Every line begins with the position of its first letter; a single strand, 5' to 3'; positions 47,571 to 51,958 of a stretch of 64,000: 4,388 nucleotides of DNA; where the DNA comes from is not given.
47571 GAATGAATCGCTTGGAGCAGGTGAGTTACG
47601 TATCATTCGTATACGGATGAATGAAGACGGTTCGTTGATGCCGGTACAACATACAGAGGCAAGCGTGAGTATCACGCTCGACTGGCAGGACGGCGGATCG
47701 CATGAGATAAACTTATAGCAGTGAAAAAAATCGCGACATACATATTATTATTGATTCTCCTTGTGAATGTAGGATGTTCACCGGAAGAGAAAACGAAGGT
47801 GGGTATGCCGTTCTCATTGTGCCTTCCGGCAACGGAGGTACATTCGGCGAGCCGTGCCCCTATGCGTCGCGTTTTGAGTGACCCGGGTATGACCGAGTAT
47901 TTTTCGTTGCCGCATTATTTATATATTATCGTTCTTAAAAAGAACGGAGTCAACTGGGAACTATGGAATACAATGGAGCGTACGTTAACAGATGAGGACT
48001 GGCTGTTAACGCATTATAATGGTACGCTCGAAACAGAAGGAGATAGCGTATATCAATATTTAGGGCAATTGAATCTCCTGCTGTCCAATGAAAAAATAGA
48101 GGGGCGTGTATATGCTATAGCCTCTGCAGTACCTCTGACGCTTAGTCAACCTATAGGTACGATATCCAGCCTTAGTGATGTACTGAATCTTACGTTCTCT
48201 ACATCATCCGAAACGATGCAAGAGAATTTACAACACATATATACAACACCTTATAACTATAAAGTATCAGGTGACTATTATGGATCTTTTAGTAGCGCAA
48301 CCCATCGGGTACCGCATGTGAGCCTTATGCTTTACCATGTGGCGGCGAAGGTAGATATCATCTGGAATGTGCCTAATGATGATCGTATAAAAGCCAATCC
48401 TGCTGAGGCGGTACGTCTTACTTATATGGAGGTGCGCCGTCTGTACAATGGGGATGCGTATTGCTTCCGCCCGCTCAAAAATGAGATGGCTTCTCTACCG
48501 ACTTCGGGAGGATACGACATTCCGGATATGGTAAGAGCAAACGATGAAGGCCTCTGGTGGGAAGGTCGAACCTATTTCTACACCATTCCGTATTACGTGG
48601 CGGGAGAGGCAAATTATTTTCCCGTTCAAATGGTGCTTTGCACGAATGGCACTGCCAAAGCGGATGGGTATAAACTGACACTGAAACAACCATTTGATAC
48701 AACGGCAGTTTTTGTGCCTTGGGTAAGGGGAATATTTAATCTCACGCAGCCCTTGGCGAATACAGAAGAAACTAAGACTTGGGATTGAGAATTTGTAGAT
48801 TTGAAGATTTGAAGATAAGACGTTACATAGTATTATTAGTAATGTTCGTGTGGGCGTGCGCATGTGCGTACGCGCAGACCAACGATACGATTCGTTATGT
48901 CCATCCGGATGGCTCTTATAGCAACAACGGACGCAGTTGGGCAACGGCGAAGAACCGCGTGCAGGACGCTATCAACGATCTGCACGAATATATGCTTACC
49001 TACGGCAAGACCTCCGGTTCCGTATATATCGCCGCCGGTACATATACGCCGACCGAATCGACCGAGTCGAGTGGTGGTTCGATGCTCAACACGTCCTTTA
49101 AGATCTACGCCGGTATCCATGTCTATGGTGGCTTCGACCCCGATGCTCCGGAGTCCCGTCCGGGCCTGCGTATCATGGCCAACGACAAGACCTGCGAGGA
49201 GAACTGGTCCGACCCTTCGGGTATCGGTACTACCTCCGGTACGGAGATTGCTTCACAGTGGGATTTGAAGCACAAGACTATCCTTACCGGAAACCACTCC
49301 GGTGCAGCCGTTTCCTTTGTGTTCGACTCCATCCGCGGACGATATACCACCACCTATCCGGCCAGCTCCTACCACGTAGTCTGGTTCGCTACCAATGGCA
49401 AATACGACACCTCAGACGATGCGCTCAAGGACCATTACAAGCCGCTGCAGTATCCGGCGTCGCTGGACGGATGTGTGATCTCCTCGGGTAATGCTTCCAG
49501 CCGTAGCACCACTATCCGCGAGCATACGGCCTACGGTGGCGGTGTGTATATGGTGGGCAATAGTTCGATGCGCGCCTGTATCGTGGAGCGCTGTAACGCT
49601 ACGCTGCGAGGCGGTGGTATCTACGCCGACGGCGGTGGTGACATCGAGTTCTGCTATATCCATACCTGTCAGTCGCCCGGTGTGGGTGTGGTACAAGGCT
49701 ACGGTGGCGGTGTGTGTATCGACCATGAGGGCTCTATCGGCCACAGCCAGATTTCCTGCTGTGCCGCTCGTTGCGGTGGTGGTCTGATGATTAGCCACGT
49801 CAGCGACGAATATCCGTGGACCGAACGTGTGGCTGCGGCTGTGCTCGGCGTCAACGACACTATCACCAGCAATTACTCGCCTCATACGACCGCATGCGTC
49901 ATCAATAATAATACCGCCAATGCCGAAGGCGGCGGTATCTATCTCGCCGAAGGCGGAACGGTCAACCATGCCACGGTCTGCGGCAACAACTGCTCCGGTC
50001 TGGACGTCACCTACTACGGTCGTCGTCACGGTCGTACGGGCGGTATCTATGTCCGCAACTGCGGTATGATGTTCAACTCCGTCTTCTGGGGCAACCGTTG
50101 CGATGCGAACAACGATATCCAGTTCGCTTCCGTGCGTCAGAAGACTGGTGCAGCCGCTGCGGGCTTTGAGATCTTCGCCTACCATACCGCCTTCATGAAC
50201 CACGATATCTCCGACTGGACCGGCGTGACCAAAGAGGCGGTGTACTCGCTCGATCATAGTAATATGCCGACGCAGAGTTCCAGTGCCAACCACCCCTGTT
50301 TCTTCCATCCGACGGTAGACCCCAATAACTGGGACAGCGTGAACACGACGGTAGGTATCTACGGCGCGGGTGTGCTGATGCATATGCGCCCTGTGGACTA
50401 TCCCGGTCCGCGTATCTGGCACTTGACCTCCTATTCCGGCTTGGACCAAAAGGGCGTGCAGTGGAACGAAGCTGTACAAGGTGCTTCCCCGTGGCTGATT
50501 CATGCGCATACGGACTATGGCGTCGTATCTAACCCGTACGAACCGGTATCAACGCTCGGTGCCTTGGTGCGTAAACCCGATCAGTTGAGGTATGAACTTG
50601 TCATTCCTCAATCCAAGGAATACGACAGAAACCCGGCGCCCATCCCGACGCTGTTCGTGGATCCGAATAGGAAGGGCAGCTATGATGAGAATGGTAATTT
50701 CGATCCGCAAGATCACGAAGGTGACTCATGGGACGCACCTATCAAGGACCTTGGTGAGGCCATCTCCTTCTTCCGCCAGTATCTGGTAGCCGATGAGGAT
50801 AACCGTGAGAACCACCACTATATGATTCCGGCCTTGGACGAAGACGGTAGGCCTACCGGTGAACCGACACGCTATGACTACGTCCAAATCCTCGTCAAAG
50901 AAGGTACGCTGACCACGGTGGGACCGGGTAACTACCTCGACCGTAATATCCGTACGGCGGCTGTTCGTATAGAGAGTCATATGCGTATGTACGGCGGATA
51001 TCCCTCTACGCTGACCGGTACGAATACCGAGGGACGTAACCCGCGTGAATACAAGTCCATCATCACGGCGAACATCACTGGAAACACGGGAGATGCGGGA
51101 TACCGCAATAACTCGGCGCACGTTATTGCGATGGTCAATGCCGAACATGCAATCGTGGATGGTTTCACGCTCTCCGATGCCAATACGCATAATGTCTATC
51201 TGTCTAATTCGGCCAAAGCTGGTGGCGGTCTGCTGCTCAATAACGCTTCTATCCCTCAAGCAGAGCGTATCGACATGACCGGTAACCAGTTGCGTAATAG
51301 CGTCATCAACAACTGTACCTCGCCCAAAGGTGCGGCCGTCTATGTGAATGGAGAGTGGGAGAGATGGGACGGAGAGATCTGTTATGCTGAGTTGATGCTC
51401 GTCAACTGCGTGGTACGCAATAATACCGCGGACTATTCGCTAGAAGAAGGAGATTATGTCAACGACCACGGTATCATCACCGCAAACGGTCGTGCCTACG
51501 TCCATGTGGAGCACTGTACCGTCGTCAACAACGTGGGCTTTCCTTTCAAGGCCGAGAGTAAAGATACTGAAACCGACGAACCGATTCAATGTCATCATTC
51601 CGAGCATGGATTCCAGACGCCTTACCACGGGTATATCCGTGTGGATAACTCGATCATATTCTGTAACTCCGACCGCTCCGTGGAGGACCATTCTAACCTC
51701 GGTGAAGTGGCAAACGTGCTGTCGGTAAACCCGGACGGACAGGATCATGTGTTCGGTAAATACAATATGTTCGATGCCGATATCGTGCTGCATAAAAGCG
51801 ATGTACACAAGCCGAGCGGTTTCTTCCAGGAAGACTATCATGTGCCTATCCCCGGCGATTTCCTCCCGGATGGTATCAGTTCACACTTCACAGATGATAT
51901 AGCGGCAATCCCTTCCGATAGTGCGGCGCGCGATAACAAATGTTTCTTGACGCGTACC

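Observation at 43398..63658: Mfa-type (type V) pilus operon whose Mfa5 slot is a 14.9-kb T9SS-cargo ORF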

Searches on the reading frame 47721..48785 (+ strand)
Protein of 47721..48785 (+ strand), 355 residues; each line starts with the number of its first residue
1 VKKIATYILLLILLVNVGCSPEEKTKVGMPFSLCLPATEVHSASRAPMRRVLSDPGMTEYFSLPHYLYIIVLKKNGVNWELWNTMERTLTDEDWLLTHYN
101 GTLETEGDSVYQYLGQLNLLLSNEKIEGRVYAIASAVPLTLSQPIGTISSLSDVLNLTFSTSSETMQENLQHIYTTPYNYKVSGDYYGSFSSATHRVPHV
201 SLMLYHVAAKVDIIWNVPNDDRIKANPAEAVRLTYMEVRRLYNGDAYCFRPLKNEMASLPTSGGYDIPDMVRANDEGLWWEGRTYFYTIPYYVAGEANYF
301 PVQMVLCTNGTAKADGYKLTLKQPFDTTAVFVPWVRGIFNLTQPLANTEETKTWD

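Call 8: search_protein_families(library=pfam, proteins=[window:47721-48785:+], max_evalue=0.1)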
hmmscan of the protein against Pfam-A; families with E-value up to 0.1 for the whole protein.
window:47721-48785:+ (355 aa): 1 family
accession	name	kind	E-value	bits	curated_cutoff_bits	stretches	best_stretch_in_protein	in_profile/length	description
PF06185.18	YecM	-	0.076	13.2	25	0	108-232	46-160/180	YecM protein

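Call 9: search_protein_families(library=ncbifam, proteins=[window:47721-48785:+], max_evalue=0.1)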
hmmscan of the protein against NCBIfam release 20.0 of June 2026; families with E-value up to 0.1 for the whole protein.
window:47721-48785:+ (355 aa): 0 families

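Call 16: search_solved_structures(query=window:47721-48785:+, max_evalue=1)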
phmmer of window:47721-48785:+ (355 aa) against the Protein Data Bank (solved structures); distinct sequences matched with E-value up to 1: 0.

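Call 46: search_solved_structures(query=A3, max_evalue=10)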
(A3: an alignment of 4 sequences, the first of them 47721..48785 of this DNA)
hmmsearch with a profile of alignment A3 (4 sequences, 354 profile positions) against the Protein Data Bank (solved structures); distinct sequences matched with E-value up to 10: 0.

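Call 49: find_homologous_proteins(query=window:47721-48785:+)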
Query window:47721-48785:+ (355 aa): 452 proteins with E <= 0.001 among 1564 candidates; the best 120 are listed.
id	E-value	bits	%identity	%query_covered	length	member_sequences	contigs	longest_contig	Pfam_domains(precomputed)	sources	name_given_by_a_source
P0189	6.7e-221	751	99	92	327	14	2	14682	-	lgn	-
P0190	8.6e-185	632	79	100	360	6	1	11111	-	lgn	-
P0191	6.2e-176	603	81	92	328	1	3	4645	-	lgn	-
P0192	5.0e-142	491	64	92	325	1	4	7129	-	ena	-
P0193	2.8e-137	476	61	94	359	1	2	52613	-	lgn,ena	-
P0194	8.4e-137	474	62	92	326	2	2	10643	-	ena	-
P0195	7.0e-135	468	58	99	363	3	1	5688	-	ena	-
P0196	2.8e-133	463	57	97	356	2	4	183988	-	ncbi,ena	-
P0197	7.7e-132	458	61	95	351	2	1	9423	-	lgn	-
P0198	1.1e-131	457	61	92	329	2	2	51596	-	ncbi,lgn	-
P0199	1.4e-130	454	58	99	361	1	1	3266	-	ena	-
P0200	1.7e-130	453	58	95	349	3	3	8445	-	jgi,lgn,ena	jgi:hypothetical protein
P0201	1.9e-130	453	59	98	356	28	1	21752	-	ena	-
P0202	1.0e-128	447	62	91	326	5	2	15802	-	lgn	-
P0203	7.3e-127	441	57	95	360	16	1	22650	-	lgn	-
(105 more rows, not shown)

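Call 60: predict_structure(alignment_id=A5)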
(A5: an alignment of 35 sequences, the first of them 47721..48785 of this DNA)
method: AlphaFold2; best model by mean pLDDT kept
length: 355 residues; sequences in the alignment: 35
mean_pLDDT: 78.3   pTM: 0.76
mean pLDDT of the five models: 78.3, 74.8, 73.0, 73.0, 70.5
residues with pLDDT >= 90: 89; 70-90: 174; 50-70: 72; < 50: 20
segments of 3 or more residues with pLDDT < 50: 19-23, 40-53
pLDDT, mean of each block of 10 residues (from residue 1): 71 62 64 78 36 51 92 92 94 89 72 88 80 95 92 93 87 86 87 79 86 75 61 83 86 68 80 60 74 66 85 88 76 78 85 78
secondary structure, 60 per line:
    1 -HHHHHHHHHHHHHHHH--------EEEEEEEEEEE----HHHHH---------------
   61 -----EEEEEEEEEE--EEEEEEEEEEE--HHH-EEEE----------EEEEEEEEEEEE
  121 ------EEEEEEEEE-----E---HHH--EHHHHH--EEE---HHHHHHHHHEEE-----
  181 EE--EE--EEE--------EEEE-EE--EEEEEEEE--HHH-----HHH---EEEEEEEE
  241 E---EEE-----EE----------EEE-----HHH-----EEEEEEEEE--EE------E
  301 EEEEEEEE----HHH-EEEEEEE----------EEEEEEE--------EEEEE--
elements in order: H2-17 E26-36 H41-45 E66-75 E78-88 E95-98 E109-120 E127-135 H151-155 E158-160 H164-172 E173-175 E189-191 E200-203 E209-216 E233-241 E245-247 E265-267 E281-289 E300-308 E317-323 E334-340 E349-353

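Call 64: fold_search(model_id=the predicted structure, library=pdb)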
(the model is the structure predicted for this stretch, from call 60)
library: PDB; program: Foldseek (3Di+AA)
matches with E <= 10: 1145; with E <= 0.001: 30
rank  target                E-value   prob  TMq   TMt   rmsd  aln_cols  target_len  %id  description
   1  4gpv_B                2.6e-08  1.00  0.40  0.43   8.4       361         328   12  Crystal structure of a putative cell adhesion protein (BACEGG_00536) from Bacteroides eggerthii DSM 20697 at 1.67 A re (released 2012-09-19)
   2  4gpv_A                3.0e-08  1.00  0.41  0.44   8.3       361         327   12  Crystal structure of a putative cell adhesion protein (BACEGG_00536) from Bacteroides eggerthii DSM 20697 at 1.67 A re (released 2012-09-19)
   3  4rdb                  8.1e-08  1.00  0.42  0.47   8.8       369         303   11  Crystal structure of an immunoreactive 32 kDa antigen PG49 (PG_0181) from Porphyromonas gingivalis W83 at 1.45 A resolut (released 2014-12-03)
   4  3r4r_A                3.1e-07  1.00  0.38  0.46   9.2       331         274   13  Crystal structure of a fimbrial assembly protein (BDI_3522) from Parabacteroides distasonis ATCC 8503 at 2.38 A resolu (released 2011-03-30)
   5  3up6_A                4.5e-07  1.00  0.37  0.40   9.8       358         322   11  Crystal structure of a putative cell adhesion protein (BACOVA_04078) from Bacteroides ovatus ATCC 8483 at 2.80 A resol (released 2011-12-21)
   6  5dhm_C                6.3e-07  1.00  0.39  0.49   9.7       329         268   12  Crystal structure of the fimbrial protein Mfa4 from Porphyromonas gingivalis (released 2016-04-06)
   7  3r4r_B                6.6e-07  1.00  0.37  0.46   9.0       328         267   14  Crystal structure of a fimbrial assembly protein (BDI_3522) from Parabacteroides distasonis ATCC 8503 at 2.38 A resolu (released 2011-03-30)
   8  3up6_B                9.2e-07  1.00  0.38  0.41   9.5       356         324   11  Crystal structure of a putative cell adhesion protein (BACOVA_04078) from Bacteroides ovatus ATCC 8483 at 2.80 A resol (released 2011-12-21)
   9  5nf4_A                1.7e-06  1.00  0.39  0.46   7.8       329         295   11  The tip fimbrial protein Mfa3 from Porphyromonas gingivalis with C-terminal truncation. (released 2018-02-07)
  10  5dhm_D                2.1e-06  1.00  0.39  0.50   8.2       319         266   11  Crystal structure of the fimbrial protein Mfa4 from Porphyromonas gingivalis (released 2016-04-06)
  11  3gf8                  3.5e-06  1.00  0.42  0.50   7.4       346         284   12  Crystal structure of putative polysaccharide binding proteins (DUF1812) (NP_809975.1) from BACTEROIDES THETAIOTAOMICRON  (released 2009-03-24)
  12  5cag                  5.2e-05  1.00  0.33  0.39  12.0       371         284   10  Crystal structure of a putative adhesin (BACOVA_02677) from Bacteroides ovatus ATCC 8483 at 3.00 A resolution (PSI Commu (released 2015-10-14)
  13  4k4k_A                6.5e-05  1.00  0.32  0.41   8.1       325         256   10  Crystal structure of a putative cell adhesion protein (BACUNI_00621) from Bacteroides uniformis ATCC 8492 at 1.67 A re (released 2013-05-01)
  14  3t2l                  7.7e-05  1.00  0.31  0.37  12.9       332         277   10  Crystal structure of a Putative cell adhesion protein (BF1858) from Bacteroides fragilis NCTC 9343 at 2.33 A resolution (released 2011-08-10)
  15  3pay_C                1.0e-04  1.00  0.37  0.42   8.9       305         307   10  Crystal structure of a putative adhesin (BACOVA_04077) from Bacteroides ovatus at 2.50 A resolution (released 2010-11-10)
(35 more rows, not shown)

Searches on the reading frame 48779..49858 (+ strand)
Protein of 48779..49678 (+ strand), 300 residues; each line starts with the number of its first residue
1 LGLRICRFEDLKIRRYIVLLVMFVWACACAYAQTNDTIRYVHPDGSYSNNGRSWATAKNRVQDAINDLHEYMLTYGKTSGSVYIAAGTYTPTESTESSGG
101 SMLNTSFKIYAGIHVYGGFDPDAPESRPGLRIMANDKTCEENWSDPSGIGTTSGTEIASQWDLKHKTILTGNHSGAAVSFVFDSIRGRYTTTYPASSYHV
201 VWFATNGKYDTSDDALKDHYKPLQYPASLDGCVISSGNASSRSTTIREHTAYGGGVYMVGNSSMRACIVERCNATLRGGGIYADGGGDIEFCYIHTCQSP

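Call 12: search_protein_families(library=pfam, proteins=[window:48779-49678:+], max_evalue=10)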
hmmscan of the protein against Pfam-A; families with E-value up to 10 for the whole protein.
window:48779-49678:+ (300 aa): 2 families
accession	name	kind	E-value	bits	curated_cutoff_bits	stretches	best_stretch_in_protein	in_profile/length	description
PF13229.12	Beta_helix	-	0.062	13.4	25.9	1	244-295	11-65/158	Right handed beta helix region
PF02415.23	Chlam_PMP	-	9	7.4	20.6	0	260-283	6-18/19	Chlamydia polymorphic membrane protein (Chlamydia_PMP) repeat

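Call 58: find_related_loci(query=A6, collection=genome_contigs, flank=10000)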
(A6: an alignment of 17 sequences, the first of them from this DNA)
Query A6 (350 aa) in genome_contigs; peptide patterns used: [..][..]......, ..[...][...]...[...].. (x = any residue, [..] = any of these).
168 stretches matched a pattern; 154 encode a relative of the query (tblastn E <= 1e-3); the best 80 are kept; 80 distinct loci.
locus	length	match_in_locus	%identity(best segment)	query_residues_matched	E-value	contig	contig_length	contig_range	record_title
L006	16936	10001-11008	81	3-338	6e-169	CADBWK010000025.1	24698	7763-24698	MAG: uncultured Bacteroidales bacterium isolate RUG14367 genome assembly, contig: RUG14367_asm_25, whole genome shotgun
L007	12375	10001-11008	80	1-338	3e-164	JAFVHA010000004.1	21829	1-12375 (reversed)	MAG: Paludibacteraceae bacterium isolate RGIG5163 Sheep_Abomasum-5__c63, whole genome shotgun sequence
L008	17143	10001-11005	75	7-342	4e-163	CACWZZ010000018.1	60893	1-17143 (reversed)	MAG: uncultured Bacteroidales bacterium isolate RUG11067 genome assembly, contig: RUG11067_asm_18, whole genome shotgun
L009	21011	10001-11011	78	1-338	5e-163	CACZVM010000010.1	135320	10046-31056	MAG: uncultured Bacteroidales bacterium isolate RUG12984 genome assembly, contig: RUG12984_asm_10, whole genome shotgun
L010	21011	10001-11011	70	2-340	1e-159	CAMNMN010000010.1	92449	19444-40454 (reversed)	MAG: uncultured Bacteroidales bacterium isolate SRR873597_bin.130_metaWRAP_v1.3_MAG genome assembly, contig: NODE.307_le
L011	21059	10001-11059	75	1-346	8e-156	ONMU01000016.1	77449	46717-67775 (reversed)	uncultured Bacteroidales bacterium isolate RUG454 genome assembly, contig: scaffold_710, whole genome shotgun sequence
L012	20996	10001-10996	76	1-335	2e-155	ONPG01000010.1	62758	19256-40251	uncultured Bacteroidales bacterium isolate RUG505 genome assembly, contig: scaffold_79, whole genome shotgun sequence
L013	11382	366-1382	68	1-340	3e-155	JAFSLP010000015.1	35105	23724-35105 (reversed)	MAG: Paludibacteraceae bacterium isolate RGIG3254 Goat_Reticulum-3__c116753, whole genome shotgun sequence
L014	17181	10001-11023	70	1-342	3e-155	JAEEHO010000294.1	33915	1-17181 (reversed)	MAG: Paludibacteraceae bacterium isolate Tb.RUG.124 k141_10245918_flag=0_multi=29.0000_len=33915, whole genome shotgun s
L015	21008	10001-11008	74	6-340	2e-154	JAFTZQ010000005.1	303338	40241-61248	MAG: Paludibacteraceae bacterium isolate RGIG4295 Roe_deer_Duodenum-1__c156, whole genome shotgun sequence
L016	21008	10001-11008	75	1-338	9e-154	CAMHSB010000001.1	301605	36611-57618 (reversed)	MAG: uncultured Bacteroidales bacterium isolate SRR11784295_bin.42_metaWRAP_v1.3_MAG genome assembly, contig: ERZ1220261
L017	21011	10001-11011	73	1-338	3e-152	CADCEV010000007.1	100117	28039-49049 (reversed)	MAG: uncultured Bacteroidales bacterium isolate RUG14576 genome assembly, contig: RUG14576_asm_7, whole genome shotgun s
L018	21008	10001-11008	76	1-338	4e-152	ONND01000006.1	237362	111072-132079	uncultured Bacteroidales bacterium isolate RUG456 genome assembly, contig: scaffold_97, whole genome shotgun sequence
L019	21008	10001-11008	77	1-338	7e-150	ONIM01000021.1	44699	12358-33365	uncultured Bacteroidales bacterium isolate RUG337 genome assembly, contig: scaffold_842, whole genome shotgun sequence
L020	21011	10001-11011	75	1-338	4e-149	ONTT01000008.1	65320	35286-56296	uncultured Bacteroidales bacterium isolate RUG631 genome assembly, contig: scaffold_250, whole genome shotgun sequence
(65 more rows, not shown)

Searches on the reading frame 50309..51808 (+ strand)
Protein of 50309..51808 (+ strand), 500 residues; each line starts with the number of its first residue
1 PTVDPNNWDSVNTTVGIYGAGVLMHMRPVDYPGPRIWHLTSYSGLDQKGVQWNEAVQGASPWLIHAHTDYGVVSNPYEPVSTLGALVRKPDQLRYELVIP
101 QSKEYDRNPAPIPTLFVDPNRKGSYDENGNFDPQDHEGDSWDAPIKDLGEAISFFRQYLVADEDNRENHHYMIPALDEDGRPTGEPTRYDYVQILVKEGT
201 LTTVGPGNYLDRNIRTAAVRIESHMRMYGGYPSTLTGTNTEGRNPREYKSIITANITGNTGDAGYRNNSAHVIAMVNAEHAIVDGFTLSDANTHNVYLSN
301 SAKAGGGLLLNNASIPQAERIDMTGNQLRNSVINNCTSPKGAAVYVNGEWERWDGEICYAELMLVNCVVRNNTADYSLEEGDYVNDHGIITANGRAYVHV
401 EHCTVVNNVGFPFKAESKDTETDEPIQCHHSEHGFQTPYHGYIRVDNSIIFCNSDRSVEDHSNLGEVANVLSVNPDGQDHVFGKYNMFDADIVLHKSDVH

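Call 71: search_protein_families(library=pfam, proteins=[window:50309-51808:+], max_evalue=1)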
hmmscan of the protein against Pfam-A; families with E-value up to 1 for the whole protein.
window:50309-51808:+ (500 aa): 1 family
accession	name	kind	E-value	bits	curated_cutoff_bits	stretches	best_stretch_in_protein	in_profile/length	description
PF13229.12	Beta_helix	-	0.059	13.4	25.9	1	273-411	3-116/158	Right handed beta helix region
